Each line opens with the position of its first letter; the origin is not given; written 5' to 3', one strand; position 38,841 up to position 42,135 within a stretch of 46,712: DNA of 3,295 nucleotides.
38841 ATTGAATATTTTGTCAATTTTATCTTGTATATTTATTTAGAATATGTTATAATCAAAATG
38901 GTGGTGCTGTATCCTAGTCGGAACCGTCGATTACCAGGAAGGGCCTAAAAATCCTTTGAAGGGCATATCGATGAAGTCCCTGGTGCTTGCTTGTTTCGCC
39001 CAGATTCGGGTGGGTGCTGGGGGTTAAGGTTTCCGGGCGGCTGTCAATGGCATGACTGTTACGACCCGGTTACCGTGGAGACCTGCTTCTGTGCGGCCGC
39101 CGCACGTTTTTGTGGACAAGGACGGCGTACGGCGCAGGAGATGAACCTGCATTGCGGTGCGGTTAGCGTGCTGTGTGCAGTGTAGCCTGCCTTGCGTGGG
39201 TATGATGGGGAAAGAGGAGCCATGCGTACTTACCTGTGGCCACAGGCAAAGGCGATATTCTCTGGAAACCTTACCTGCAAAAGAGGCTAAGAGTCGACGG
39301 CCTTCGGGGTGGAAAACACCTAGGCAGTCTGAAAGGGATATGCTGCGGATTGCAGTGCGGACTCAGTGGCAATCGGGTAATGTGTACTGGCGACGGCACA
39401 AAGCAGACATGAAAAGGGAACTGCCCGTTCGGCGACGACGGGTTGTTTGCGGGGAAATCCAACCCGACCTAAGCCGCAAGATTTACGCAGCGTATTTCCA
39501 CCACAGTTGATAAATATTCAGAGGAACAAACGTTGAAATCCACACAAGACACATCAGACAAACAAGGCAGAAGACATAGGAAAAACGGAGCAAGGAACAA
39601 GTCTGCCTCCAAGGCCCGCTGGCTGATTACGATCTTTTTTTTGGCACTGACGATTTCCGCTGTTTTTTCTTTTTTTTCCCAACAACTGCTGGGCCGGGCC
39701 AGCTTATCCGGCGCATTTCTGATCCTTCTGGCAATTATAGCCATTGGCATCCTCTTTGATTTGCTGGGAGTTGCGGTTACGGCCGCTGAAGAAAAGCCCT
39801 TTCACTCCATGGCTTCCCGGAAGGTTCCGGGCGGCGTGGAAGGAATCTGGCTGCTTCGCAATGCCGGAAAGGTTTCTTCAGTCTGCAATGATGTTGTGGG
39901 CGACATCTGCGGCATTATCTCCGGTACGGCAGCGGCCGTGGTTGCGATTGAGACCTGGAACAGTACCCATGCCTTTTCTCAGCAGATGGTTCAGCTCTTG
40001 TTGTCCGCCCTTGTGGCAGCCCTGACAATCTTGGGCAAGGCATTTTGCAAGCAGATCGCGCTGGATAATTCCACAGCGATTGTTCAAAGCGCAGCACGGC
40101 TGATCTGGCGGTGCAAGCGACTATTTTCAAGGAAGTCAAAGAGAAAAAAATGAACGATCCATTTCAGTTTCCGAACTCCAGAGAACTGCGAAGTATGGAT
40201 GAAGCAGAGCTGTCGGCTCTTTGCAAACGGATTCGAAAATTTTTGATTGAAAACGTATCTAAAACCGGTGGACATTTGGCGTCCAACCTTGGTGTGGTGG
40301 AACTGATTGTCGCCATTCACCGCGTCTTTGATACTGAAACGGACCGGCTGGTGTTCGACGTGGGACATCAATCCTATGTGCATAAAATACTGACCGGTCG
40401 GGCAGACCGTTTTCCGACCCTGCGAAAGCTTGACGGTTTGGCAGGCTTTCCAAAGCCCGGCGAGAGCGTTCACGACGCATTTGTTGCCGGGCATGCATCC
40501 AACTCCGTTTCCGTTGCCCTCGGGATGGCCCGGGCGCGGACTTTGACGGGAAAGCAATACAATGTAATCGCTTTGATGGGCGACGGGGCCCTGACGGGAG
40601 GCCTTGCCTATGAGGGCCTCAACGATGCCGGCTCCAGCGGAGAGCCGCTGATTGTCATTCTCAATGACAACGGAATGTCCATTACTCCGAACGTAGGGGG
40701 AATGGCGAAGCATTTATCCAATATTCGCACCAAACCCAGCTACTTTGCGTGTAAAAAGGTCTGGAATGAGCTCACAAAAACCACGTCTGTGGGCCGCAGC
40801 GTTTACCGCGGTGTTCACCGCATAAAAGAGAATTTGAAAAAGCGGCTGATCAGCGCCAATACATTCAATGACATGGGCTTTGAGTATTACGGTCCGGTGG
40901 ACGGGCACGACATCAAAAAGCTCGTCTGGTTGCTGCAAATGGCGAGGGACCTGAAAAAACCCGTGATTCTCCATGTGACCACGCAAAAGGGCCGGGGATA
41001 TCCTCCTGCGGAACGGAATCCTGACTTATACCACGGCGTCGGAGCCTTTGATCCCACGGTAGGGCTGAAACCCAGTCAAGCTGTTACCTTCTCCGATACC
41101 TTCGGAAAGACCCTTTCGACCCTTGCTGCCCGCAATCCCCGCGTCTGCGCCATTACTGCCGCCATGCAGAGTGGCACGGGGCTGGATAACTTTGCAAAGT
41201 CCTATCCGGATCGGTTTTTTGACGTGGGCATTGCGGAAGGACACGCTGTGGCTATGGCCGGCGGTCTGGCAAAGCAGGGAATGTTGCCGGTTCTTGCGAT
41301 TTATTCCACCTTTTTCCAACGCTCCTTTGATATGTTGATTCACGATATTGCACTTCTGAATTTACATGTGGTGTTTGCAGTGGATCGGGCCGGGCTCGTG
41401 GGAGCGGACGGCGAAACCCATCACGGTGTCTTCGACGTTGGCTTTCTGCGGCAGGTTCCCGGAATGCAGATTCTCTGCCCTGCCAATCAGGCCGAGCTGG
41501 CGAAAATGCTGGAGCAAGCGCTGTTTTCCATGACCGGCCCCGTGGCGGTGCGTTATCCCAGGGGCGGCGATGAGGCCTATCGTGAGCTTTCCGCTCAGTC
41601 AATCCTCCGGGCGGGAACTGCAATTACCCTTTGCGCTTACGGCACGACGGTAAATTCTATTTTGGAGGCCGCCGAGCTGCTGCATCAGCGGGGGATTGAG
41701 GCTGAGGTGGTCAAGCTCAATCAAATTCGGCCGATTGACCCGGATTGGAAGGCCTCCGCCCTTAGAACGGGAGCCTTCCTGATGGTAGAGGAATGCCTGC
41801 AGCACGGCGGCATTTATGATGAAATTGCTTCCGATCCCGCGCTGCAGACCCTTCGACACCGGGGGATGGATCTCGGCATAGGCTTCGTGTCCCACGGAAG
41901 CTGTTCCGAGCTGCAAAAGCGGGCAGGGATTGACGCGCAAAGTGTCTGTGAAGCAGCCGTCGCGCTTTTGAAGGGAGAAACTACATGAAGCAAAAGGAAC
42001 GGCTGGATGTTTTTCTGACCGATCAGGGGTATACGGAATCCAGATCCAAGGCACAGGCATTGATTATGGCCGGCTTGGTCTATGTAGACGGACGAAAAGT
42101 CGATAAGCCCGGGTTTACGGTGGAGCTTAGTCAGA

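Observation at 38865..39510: ~610-nt highly structured noncoding element with its own promoter between ispA and dxs: a probable OLE RNA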

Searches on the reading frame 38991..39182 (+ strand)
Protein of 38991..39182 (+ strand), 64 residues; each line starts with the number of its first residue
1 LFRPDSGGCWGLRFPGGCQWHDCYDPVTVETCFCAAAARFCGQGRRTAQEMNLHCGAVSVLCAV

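Call 5: search_protein_families(library=pfam, proteins=[window:38991-39182:+], max_evalue=0.01)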
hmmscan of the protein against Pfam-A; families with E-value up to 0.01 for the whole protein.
window:38991-39182:+ (64 aa): 0 families

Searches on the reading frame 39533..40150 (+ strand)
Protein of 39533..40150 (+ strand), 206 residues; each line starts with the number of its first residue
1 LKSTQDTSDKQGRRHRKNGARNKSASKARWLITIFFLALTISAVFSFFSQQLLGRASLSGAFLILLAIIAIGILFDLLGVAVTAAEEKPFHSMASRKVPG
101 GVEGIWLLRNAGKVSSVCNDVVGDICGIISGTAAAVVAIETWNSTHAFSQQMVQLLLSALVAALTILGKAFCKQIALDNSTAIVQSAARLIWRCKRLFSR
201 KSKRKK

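Call 5: search_protein_families(library=pfam, proteins=[window:39533-40150:+], max_evalue=0.01)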
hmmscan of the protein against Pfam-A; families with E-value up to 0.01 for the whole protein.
window:39533-40150:+ (206 aa): 0 families

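Call 7: search_protein_families(library=ncbifam, proteins=[window:39533-40150:+], max_evalue=0.001)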
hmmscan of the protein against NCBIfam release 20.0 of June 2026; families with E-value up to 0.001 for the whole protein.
window:39533-40150:+ (206 aa): 0 families

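Call 15: find_homologous_proteins(query=window:39533-40150:+)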
Query window:39533-40150:+ (206 aa): 5882 proteins with E <= 0.001 among 8000 candidates; the best 120 are listed.
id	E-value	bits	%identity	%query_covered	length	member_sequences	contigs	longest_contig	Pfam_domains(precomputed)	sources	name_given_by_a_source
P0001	2.5e-124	430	100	100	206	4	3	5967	-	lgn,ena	-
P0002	7.0e-110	383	89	100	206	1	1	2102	-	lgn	-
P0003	3.1e-102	358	83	99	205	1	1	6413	-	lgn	-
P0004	7.3e-98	344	80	100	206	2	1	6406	-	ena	-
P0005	5.5e-95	335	77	100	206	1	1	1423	-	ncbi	-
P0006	9.9e-95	334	78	100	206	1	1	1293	-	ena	-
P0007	1.6e-94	333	77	100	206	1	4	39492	-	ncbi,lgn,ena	-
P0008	2.8e-93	329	79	99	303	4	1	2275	-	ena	-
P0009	6.7e-93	328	76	100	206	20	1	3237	-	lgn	-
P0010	3.8e-92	325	74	99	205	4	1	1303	-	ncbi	-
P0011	3.1e-91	322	73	100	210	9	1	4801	-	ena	-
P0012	8.6e-91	321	75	100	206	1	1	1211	-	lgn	-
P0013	2.6e-90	319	75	100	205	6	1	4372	-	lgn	-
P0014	2.9e-90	319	77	100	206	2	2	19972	-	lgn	-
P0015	4.0e-90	319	75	100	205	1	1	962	-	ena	-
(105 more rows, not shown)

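Call 30: find_encoding_contigs(protein=window:39533-40150:+, flank=3000, max_places=6)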
Protein window:39533-40150:+ (206 aa): 13 contigs read that carry it; 6 places shown.
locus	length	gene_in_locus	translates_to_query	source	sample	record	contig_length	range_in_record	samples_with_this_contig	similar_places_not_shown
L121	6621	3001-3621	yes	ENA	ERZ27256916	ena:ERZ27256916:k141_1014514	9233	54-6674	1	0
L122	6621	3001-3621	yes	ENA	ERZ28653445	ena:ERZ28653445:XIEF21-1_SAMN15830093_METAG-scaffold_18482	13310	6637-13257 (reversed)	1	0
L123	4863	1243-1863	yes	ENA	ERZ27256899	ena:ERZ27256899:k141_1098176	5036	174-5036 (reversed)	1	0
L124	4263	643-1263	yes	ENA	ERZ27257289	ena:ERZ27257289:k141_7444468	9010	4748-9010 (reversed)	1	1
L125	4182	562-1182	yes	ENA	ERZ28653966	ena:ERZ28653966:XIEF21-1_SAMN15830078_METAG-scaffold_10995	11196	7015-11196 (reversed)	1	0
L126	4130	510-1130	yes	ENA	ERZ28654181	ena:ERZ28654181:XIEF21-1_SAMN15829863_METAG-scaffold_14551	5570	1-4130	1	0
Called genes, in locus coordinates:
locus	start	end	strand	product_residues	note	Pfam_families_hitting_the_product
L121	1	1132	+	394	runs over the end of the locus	?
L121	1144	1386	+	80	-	PF02609:Exonuc_VII_S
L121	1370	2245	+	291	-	PF00348:polyprenyl_synt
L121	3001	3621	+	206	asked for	-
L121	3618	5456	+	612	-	PF13292:DXP_synthase_N, PF00456:Transketolase_N (faint), PF02779:Transket_pyr, PF02780:Transketolase_C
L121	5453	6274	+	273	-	PF01479:S4, PF01728:FtsJ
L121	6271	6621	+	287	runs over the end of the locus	PF01513:NAD_kinase, PF20143:NAD_kinase_C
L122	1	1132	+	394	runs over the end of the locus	?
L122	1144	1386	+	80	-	PF02609:Exonuc_VII_S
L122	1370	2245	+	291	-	PF00348:polyprenyl_synt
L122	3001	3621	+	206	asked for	-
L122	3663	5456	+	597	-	PF00456:Transketolase_N (faint), PF13292:DXP_synthase_N, PF02779:Transket_pyr, PF02780:Transketolase_C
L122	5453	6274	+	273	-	PF01479:S4, PF01728:FtsJ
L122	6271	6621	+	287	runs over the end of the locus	PF01513:NAD_kinase, PF20143:NAD_kinase_C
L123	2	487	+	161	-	?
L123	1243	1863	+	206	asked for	-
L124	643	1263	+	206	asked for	-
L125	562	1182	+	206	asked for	-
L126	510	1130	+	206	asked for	-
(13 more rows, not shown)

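Call 41: search_protein_families(library=pfam, proteins=[window:39533-40150:+], max_evalue=10)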
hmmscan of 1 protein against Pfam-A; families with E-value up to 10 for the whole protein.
window:39533-40150:+ (206 aa): 9 families
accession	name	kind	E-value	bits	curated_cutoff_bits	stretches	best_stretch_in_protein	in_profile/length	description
PF01595.25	CNNM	-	0.029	14.5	28.4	1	64-199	2-132/181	Cyclin M transmembrane N-terminal domain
PF11260.13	Spidroin_MaSp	-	0.084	13.6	25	1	125-178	33-83/85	Major ampullate spidroin 1 and 2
PF08748.17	Phage_TAC_4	-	0.19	12.4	21.1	1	139-176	81-118/124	Phage tail assembly chaperone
PF18186.6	SLATT_4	-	0.23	11.6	27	1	146-194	51-99/165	SMODS and SLOG-associating 2TM effector domain family 4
PF20990.2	DUF2207_C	-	0.38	10.8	33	1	3-75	113-184/247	Predicted membrane protein (DUF2207) C-terminal domain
PF24838.2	8xMP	-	0.7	10.2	30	1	25-82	14-69/136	Octameric membrane protein family (8xMP)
PF11992.13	TgpA_N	-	1.3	8.3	30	1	27-80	47-97/333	TgpA N-terminal domain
PF12801.12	Fer4_5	-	4.8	7.7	22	1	156-174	8-26/48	4Fe-4S binding domain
PF24709.1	DUF7670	-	7.9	7.3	29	0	125-171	14-60/118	Domain of unknown function (DUF7670)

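Call 43: search_solved_structures(query=A2, max_evalue=1)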
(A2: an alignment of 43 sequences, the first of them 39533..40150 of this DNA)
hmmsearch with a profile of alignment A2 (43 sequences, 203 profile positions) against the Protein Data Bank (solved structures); distinct sequences matched with E-value up to 1: 18.
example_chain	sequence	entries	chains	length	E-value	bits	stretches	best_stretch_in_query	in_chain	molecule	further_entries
1zva_A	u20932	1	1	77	0.1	15.5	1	104-139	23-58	E2 glycoprotein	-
8zo8_V1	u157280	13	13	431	0.24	14.3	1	152-193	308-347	NADH dehydrogenase [ubiquinone] flavoprotein 1, mitochondrial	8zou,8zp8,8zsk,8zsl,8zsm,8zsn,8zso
7v2d_A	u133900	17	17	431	0.24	14.3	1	152-193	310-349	NADH dehydrogenase [ubiquinone] flavoprotein 1, mitochondrial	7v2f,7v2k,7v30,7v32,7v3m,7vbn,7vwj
7v2c_A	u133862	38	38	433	0.24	14.3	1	152-193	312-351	NADH dehydrogenase [ubiquinone] flavoprotein 1, mitochondrial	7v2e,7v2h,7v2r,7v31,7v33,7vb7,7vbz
7vxu_A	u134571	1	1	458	0.26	14.2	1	152-193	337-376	NADH dehydrogenase [ubiquinone] flavoprotein 1, mitochondrial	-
5gpn_c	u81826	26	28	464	0.26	14.1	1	152-193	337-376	NADH dehydrogenase [ubiquinone] flavoprotein 1, mitochondrial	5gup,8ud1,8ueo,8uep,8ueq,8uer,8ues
6g2j_F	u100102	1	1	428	0.35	13.7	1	152-193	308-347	NADH dehydrogenase [ubiquinone] flavoprotein 1, mitochondrial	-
5xtb_A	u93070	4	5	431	0.35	13.7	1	152-193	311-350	NADH dehydrogenase [ubiquinone] flavoprotein 1, mitochondrial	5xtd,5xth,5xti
9ti4_C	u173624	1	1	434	0.36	13.7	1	152-193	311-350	NADH dehydrogenase [ubiquinone] flavoprotein 1, mitochondrial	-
8uca_V1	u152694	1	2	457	0.38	13.6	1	152-193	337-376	NADH dehydrogenase [ubiquinone] flavoprotein 1, mitochondrial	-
9cwt_A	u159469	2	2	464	0.39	13.6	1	152-193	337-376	NADH dehydrogenase [ubiquinone] flavoprotein 1, mitochondrial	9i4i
6g72_F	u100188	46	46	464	0.39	13.6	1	152-193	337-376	NADH dehydrogenase [ubiquinone] flavoprotein 1, mitochondrial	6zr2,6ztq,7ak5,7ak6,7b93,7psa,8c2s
7zd6_1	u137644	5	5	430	0.81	12.5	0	153-193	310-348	NADH dehydrogenase [ubiquinone] flavoprotein 1, mitochondrial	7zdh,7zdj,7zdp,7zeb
9w2u_F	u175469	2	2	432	0.81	12.5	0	153-193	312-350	NADH dehydrogenase [ubiquinone] flavoprotein 1, mitochondrial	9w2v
5ldw_F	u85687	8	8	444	0.84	12.5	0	153-193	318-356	NADH dehydrogenase [ubiquinone] flavoprotein 1, mitochondrial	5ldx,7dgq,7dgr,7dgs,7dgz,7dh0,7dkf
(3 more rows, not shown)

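Call 51: predict_structure(alignment_id=A2)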
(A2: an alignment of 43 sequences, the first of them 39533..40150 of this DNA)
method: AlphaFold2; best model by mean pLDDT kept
length: 206 residues; sequences in the alignment: 43
mean_pLDDT: 67.6   pTM: 0.55
mean pLDDT of the five models: 67.6, 62.1, 60.1, 50.4, 45.4
residues with pLDDT >= 90: 0; 70-90: 115; 50-70: 66; < 50: 25
segments of 3 or more residues with pLDDT < 50: 1-22
pLDDT, mean of each block of 10 residues (from residue 1): 34 38 59 70 67 61 75 79 74 76 80 77 74 69 62 65 71 73 80 75 53
secondary structure, 60 per line:
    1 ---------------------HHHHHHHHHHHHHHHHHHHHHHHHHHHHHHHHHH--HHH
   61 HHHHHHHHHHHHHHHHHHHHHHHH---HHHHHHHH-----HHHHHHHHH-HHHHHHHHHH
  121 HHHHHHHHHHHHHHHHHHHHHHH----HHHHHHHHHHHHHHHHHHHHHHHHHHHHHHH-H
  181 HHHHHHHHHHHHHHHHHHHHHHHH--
elements in order: H22-55 H58-84 H88-95 H101-109 H111-143 H148-178 H180-204

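Call 54: fold_search(model_id=the predicted structure, library=pdb)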
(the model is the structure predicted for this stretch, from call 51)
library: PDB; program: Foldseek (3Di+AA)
matches with E <= 10: 187; with E <= 0.001: 0
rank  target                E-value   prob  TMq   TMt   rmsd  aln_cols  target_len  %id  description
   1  7m1t_B                3.1e-02  0.99  0.33  0.23   9.2       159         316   16  Crystal structure of an archaeal CNNM, MtCorB, with C-terminal deletion in complex with Mg2+-ATP (released 2021-06-16)
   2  7m1t_A                6.8e-02  0.96  0.32  0.23   7.8       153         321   16  Crystal structure of an archaeal CNNM, MtCorB, with C-terminal deletion in complex with Mg2+-ATP (released 2021-06-16)
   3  7m1u_A                1.6e-01  0.60  0.25  0.19   9.3       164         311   13  Crystal structure of an archaeal CNNM, MtCorB, R235L mutant with C-terminal deletion (released 2021-06-16)
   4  7m1u_B                1.8e-01  0.94  0.37  0.27   6.4       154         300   14  Crystal structure of an archaeal CNNM, MtCorB, R235L mutant with C-terminal deletion (released 2021-06-16)
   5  1i4d_A                9.8e-01  0.11  0.19  0.20  18.4       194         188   10  CRYSTAL STRUCTURE ANALYSIS OF RAC1-GDP COMPLEXED WITH ARFAPTIN (P21) (released 2001-05-16)
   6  4u9l_A                1.1e+00  0.18  0.22  0.25  13.9       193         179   12  Structure of a membrane protein (released 2014-12-03)
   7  7y66_D                1.1e+00  0.09  0.13  0.10  19.8       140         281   15  Cryo-EM structure of BM213-bound C5aR1 in complex with Gi protein (released 2023-03-01)
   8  7sk8_A                1.1e+00  0.08  0.13  0.09  22.0       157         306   12  Cryo-EM structure of human ACKR3 in complex with CXCL12, a small molecule partial agonist CCX662, an extracellular Fab (released 2022-07-27)
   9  6u63_D                1.3e+00  0.08  0.16  0.20  15.1       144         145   12  Mcl-1 bound to compound 17 (released 2020-03-04)
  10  6o7u_o                1.3e+00  0.08  0.14  0.17  14.1       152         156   13  Saccharomyces cerevisiae V-ATPase Stv1-VO (released 2019-04-03)
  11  8zyv_D                1.6e+00  0.16  0.26  0.25  14.8       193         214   11  Bacterial flagellar sodium-driven stator PomA5PomB2 with 100 mM NaCl (released 2025-01-01)
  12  6xss_A                1.6e+00  0.11  0.19  0.16  20.2       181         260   15  CryoEM structure of designed helical fusion protein C4_nat_HFuse-7900 (released 2020-12-23)
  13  8brd_A                1.7e+00  0.15  0.26  0.23  13.5       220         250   14  Mechanisms of ion selectivity and rotor coupling in the bacterial flagellar sodium-driven stator unit (released 2023-06-14)
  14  1i4d_B                1.7e+00  0.12  0.22  0.24  17.1       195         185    9  CRYSTAL STRUCTURE ANALYSIS OF RAC1-GDP COMPLEXED WITH ARFAPTIN (P21) (released 2001-05-16)
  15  9ijm_C                1.9e+00  0.18  0.29  0.29  14.2       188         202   11  Bacterial flagellar sodium-driven stator PomA5PomB2 with 100 mM NaCl and 0.1 mM phenamil (released 2025-01-01)
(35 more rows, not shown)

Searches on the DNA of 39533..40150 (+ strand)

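Call 62: search_rna_families(sources=[L018, L027, L085, L097, L009, L026, L068, L048, L074, L054, L022, L016, L041, L006, L019, L121, L124], threshold=gathering)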
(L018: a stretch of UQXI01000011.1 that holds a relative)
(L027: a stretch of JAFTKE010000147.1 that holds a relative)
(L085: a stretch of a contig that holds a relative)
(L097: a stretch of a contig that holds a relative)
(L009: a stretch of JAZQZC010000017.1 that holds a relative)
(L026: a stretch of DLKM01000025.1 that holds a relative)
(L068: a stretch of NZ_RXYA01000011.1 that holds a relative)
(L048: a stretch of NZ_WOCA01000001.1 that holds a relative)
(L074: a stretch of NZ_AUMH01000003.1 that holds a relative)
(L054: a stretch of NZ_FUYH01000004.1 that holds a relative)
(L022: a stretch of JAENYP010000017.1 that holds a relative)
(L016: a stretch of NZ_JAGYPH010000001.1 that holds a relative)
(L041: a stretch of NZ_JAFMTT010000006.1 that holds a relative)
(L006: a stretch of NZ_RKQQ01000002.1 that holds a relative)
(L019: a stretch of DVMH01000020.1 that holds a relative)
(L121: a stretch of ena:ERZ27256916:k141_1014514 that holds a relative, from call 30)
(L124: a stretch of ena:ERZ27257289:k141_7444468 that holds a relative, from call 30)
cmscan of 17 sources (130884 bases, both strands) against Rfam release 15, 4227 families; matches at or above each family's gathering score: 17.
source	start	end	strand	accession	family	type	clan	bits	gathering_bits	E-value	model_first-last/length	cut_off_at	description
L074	4463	5078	-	RF01071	OLE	Gene;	-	529.8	50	3.2e-152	1-616/616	no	Ornate Large Extremophilic RNA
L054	4813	5415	+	RF01071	OLE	Gene;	-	523.8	50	1.9e-150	1-616/616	no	Ornate Large Extremophilic RNA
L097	4434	5105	+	RF01071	OLE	Gene;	-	522.9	50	3.6e-150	1-616/616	no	Ornate Large Extremophilic RNA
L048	7057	7681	+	RF01071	OLE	Gene;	-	515.8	50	4.6e-148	1-616/616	no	Ornate Large Extremophilic RNA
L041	5542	6158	+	RF01071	OLE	Gene;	-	509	50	4.6e-146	1-616/616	no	Ornate Large Extremophilic RNA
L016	162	781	+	RF01071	OLE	Gene;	-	507.5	50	1.3e-145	1-616/616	no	Ornate Large Extremophilic RNA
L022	1094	1719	+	RF01071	OLE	Gene;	-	495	50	6.5e-142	1-616/616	no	Ornate Large Extremophilic RNA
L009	1425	2091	-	RF01071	OLE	Gene;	-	490.6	50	1.3e-140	1-616/616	no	Ornate Large Extremophilic RNA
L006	2804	3389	+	RF01071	OLE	Gene;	-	481.2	50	8.1e-138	1-616/616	no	Ornate Large Extremophilic RNA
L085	1957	2586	-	RF01071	OLE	Gene;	-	480.6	50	1.3e-137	1-616/616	no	Ornate Large Extremophilic RNA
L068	2673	3260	+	RF01071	OLE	Gene;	-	470.9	50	9.2e-135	1-616/616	no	Ornate Large Extremophilic RNA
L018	5043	5675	-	RF01071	OLE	Gene;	-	449.8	50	1.7e-128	1-616/616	no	Ornate Large Extremophilic RNA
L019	1353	1970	-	RF01071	OLE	Gene;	-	449.3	50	2.5e-128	1-616/616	no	Ornate Large Extremophilic RNA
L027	3751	4394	+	RF01071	OLE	Gene;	-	438.4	50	4.2e-125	1-616/616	no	Ornate Large Extremophilic RNA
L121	2353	2985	+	RF01071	OLE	Gene;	-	433.7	50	1e-123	1-616/616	no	Ornate Large Extremophilic RNA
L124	1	627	+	RF01071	OLE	Gene;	-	432.9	50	1.7e-123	1-616/616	no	Ornate Large Extremophilic RNA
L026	4848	5451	-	RF01071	OLE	Gene;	-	407.7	50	5.4e-116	1-616/616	no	Ornate Large Extremophilic RNA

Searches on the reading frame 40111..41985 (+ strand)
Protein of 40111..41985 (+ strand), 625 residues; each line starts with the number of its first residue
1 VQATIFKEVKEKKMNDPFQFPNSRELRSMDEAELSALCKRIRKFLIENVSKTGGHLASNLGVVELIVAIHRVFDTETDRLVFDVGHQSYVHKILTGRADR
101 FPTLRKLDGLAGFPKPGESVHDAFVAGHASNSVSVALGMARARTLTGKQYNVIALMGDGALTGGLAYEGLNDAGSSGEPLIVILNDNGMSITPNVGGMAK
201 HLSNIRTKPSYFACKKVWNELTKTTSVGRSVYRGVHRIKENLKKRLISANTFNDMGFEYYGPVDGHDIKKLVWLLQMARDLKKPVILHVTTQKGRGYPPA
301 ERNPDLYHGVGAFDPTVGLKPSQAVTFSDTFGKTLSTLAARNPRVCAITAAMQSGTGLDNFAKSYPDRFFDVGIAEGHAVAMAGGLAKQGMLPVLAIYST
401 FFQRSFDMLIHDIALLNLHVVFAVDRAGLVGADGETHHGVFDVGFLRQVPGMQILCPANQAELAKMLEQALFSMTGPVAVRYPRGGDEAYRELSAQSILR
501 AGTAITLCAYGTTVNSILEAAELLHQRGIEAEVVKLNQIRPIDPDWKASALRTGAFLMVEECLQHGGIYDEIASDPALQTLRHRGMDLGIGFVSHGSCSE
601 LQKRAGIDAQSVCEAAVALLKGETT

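Call 5: search_protein_families(library=pfam, proteins=[window:40111-41985:+], max_evalue=0.01)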
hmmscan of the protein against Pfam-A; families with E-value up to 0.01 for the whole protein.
window:40111-41985:+ (625 aa): 7 families
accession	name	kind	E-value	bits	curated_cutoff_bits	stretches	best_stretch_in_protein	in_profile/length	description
PF13292.11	DXP_synthase_N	-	3.9e-112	374.4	21.2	1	22-291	6-274/274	1-deoxy-D-xylulose-5-phosphate synthase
PF02779.29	Transket_pyr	-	2.8e-42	144.7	27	1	324-485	2-170/174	Transketolase, pyrimidine binding domain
PF02780.25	Transketolase_C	-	5.8e-18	65.4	25.9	1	498-612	5-124/124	Transketolase, C-terminal domain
PF00456.26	Transketolase_N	-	1.8e-05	24.4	22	1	39-199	7-195/334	Transketolase, thiamine diphosphate binding domain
PF00676.26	E1_dh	-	2.8e-05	23.7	22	1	133-192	107-166/300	Dehydrogenase E1 component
PF02775.26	TPP_enzyme_C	-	0.00089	19.5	21.9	1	118-189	19-84/151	Thiamine pyrophosphate enzyme, C-terminal TPP binding domain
PF22613.1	Transketolase_C_1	-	0.0015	19.1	27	1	503-540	12-49/113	Transketolase-like TK C-terminal domain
